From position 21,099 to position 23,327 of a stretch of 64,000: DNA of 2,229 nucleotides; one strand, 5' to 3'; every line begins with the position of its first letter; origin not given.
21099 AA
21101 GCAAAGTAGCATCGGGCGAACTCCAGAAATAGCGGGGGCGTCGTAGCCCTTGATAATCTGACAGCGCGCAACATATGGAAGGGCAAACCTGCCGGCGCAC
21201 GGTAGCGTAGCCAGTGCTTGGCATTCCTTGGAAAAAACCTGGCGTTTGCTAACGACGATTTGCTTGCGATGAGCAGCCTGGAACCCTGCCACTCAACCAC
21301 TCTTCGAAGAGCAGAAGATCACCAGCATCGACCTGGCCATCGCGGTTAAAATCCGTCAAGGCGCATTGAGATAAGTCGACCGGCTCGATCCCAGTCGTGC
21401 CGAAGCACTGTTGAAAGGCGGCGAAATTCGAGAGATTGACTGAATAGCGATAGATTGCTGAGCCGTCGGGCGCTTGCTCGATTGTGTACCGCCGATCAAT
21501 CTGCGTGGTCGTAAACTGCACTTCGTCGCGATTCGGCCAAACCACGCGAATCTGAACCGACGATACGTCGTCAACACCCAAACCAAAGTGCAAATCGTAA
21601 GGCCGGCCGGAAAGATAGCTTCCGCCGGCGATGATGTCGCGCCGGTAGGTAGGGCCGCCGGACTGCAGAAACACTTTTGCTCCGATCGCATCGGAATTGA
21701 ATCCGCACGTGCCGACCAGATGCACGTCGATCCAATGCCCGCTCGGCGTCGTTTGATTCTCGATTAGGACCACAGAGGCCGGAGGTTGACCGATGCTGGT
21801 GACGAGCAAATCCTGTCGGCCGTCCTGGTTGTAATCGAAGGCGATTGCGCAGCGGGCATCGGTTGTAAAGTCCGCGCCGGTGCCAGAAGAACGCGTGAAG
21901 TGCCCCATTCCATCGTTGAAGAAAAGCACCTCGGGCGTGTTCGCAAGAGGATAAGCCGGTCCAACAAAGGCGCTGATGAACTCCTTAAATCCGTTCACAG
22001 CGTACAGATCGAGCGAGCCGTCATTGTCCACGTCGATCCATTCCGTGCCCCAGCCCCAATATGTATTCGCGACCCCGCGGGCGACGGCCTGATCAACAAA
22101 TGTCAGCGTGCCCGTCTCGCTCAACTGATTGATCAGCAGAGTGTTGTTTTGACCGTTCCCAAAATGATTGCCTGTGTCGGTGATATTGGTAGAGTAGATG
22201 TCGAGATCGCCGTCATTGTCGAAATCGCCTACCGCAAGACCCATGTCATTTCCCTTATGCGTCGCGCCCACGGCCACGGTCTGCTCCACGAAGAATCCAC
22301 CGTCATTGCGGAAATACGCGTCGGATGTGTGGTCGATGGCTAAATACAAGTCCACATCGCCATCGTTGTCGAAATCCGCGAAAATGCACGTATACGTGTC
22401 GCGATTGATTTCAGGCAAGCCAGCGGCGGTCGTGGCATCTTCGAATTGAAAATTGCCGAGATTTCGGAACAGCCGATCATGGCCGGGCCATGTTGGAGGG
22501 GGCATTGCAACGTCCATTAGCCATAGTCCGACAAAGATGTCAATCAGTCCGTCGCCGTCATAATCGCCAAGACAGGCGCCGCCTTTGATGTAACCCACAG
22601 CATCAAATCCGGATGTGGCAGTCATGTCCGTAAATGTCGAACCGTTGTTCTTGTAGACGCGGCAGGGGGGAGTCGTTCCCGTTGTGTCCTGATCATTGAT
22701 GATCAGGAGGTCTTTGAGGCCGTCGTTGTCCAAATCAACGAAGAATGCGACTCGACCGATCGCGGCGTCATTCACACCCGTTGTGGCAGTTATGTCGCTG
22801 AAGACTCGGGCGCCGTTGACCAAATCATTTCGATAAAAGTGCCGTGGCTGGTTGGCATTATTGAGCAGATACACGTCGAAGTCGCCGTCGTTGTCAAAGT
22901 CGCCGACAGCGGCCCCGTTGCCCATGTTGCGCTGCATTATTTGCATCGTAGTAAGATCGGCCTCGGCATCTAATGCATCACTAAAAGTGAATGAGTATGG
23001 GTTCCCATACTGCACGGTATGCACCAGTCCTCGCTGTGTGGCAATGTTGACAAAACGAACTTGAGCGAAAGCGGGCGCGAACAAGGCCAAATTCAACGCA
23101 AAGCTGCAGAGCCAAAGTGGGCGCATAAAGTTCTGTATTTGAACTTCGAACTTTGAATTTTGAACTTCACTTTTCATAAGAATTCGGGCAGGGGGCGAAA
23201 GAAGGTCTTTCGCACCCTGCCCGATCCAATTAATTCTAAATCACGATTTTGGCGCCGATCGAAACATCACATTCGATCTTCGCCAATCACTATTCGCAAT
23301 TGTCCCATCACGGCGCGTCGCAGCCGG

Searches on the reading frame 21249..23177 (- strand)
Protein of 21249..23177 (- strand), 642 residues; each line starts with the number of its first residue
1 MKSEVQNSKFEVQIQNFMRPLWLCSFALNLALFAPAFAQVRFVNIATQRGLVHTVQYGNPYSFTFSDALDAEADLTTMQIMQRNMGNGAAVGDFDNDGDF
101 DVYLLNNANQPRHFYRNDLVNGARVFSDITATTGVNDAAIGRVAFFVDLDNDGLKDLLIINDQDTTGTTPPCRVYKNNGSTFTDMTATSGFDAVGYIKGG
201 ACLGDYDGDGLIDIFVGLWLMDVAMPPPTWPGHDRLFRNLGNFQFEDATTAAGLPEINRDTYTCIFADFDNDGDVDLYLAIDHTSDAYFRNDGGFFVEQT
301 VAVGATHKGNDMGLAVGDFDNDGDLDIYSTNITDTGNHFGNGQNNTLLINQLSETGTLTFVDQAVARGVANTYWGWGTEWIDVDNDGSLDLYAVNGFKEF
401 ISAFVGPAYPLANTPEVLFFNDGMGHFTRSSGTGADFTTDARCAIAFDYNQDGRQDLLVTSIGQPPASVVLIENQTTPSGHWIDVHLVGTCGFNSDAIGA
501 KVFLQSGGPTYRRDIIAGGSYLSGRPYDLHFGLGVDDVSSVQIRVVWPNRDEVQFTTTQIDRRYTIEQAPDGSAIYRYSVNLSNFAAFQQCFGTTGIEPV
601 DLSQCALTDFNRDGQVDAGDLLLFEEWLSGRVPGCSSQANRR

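Call 73: search_protein_families(library=pfam, proteins=[window:21249-23177:-], max_evalue=0.00001)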
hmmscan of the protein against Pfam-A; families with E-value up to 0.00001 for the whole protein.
window:21249-23177:- (642 aa): 3 families
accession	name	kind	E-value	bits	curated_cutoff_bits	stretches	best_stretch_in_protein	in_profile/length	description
PF13517.12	FG-GAP_3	-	3.2e-37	127.4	26.9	4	268-328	1-60/61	FG-GAP-like repeat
PF07593.17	UnbV_ASPIC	-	1.5e-12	47.6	23.4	1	497-565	1-68/68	ASPIC and UnbV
PF01839.29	FG-GAP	-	5.8e-09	36.1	22.1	0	314-328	5-19/37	FG-GAP repeat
